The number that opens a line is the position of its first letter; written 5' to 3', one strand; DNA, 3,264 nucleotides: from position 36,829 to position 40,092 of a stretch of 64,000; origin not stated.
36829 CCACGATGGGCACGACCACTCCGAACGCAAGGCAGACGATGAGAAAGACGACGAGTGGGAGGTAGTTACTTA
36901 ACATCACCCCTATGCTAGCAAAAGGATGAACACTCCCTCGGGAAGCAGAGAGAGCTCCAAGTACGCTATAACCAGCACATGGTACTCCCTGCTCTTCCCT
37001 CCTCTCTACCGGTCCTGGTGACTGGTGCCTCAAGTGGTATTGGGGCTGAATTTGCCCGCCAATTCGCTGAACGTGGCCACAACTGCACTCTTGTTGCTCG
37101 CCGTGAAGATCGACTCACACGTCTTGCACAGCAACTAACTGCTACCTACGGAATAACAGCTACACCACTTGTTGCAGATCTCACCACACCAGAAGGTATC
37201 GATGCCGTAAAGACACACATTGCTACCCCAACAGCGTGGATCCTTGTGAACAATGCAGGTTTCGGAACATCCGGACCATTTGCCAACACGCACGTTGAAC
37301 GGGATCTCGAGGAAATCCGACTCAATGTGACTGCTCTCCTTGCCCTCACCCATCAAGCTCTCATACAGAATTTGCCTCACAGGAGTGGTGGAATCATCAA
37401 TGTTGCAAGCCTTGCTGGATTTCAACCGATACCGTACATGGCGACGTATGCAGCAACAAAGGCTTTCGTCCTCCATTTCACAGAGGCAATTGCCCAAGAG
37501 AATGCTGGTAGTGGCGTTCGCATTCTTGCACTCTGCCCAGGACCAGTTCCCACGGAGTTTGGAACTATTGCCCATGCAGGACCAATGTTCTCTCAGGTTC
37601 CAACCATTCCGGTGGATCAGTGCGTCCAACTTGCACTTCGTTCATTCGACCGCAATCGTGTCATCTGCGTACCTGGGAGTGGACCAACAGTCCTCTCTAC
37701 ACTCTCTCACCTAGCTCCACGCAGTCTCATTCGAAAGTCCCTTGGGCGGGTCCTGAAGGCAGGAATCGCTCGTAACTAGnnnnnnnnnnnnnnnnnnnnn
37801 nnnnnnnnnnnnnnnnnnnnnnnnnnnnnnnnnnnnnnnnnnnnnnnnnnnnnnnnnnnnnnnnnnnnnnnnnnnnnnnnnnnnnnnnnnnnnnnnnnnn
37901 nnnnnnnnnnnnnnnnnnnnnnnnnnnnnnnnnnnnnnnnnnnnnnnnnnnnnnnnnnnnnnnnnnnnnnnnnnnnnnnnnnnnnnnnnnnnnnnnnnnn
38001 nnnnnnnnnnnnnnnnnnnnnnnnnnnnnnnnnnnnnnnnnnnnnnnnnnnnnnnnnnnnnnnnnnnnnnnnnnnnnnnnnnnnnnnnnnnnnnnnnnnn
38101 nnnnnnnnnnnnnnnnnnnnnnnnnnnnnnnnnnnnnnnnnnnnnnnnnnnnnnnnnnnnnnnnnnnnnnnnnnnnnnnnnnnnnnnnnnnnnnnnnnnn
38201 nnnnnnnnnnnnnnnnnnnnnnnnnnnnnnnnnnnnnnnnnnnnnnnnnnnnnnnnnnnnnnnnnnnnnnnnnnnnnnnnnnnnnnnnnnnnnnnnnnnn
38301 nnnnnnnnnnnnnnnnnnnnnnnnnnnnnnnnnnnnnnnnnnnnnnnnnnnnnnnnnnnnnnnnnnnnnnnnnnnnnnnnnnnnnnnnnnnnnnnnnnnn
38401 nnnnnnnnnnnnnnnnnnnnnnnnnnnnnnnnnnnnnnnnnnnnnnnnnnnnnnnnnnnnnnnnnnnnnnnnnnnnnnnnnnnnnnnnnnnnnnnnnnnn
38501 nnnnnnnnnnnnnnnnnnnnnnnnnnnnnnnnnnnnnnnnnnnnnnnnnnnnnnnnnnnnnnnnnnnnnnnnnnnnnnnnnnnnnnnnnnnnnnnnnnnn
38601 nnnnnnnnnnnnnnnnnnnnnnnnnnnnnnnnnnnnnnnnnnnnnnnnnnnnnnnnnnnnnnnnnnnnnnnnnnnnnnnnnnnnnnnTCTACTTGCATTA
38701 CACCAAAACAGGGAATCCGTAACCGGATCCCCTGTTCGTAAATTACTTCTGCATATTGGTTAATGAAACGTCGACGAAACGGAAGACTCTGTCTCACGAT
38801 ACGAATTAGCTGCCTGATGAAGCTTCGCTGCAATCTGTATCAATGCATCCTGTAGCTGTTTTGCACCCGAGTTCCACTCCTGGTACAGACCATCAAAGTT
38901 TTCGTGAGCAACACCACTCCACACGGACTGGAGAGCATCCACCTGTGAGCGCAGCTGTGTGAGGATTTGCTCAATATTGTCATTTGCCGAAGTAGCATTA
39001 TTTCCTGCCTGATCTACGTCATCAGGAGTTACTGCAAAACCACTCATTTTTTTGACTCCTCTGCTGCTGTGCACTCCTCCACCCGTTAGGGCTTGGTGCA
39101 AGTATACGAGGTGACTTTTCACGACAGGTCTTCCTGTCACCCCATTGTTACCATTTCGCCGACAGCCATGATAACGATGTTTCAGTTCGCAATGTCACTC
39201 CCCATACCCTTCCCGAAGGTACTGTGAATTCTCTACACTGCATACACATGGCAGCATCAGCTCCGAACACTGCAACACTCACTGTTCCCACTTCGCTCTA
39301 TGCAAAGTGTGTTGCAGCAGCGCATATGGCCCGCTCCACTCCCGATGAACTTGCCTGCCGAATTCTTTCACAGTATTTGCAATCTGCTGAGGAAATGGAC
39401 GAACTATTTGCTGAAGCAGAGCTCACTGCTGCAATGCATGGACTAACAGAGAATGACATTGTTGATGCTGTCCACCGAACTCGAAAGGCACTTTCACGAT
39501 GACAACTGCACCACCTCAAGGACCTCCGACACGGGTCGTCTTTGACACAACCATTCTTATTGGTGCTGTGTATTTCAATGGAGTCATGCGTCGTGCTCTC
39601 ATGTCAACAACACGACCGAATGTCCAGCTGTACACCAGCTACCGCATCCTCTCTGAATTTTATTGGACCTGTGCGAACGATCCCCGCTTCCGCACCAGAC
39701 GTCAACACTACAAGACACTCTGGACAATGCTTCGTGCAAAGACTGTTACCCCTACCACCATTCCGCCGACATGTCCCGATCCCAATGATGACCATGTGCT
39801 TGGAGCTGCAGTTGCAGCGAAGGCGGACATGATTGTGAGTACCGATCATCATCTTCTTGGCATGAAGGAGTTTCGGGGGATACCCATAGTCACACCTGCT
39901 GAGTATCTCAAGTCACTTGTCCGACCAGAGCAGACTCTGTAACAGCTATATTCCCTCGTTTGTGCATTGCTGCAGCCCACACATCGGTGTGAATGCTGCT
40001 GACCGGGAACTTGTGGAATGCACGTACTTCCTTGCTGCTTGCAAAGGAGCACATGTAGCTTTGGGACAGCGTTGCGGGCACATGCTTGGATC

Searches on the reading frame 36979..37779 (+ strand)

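Call 62: search_protein_families(library=pfam, proteins=[window:36979-37779:+], max_evalue=0.01)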
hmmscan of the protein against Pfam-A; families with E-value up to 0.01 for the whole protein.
window:36979-37779:+ (266 aa): 5 families
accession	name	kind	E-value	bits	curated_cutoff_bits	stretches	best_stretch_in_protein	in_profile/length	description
PF00106.31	adh_short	-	1.6e-43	148.9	26.6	1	12-194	3-186/195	short chain dehydrogenase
PF13561.12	adh_short_C2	-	5.6e-27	95.3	27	1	16-195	1-181/236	Enoyl-(Acyl carrier protein) reductase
PF08659.16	KR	-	2.2e-07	31.4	22.6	1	12-173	3-165/180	KR domain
PF01370.27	Epimerase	-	2.2e-05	24.4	20.9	1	12-183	1-167/240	NAD dependent epimerase/dehydratase family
PF13460.12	NAD_binding_10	-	0.0004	20.7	27.2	1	16-58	1-46/184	NAD(P)H-binding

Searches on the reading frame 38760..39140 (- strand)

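Call 59: search_protein_families(library=pfam, proteins=[window:38760-39140:-], max_evalue=0.001)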
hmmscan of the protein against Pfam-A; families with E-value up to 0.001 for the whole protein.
window:38760-39140:- (126 aa): 2 families
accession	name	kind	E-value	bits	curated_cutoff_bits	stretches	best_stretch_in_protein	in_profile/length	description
PF06013.18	WXG100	-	3.7e-22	78.8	27.3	1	35-119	2-86/86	Proteins of 100 residues with WXG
PF25547.1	WXG100_2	-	0.00071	20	27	1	39-118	28-109/150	WXG100 like domain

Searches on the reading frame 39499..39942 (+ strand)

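Call 59: search_protein_families(library=pfam, proteins=[window:39499-39942:+], max_evalue=0.001)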
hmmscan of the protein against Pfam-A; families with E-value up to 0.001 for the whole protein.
window:39499-39942:+ (147 aa): 1 family
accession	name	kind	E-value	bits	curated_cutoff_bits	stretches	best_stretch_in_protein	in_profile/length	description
PF13470.12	PIN_3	-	1.7e-15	58.2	27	1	12-118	1-115/115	PIN domain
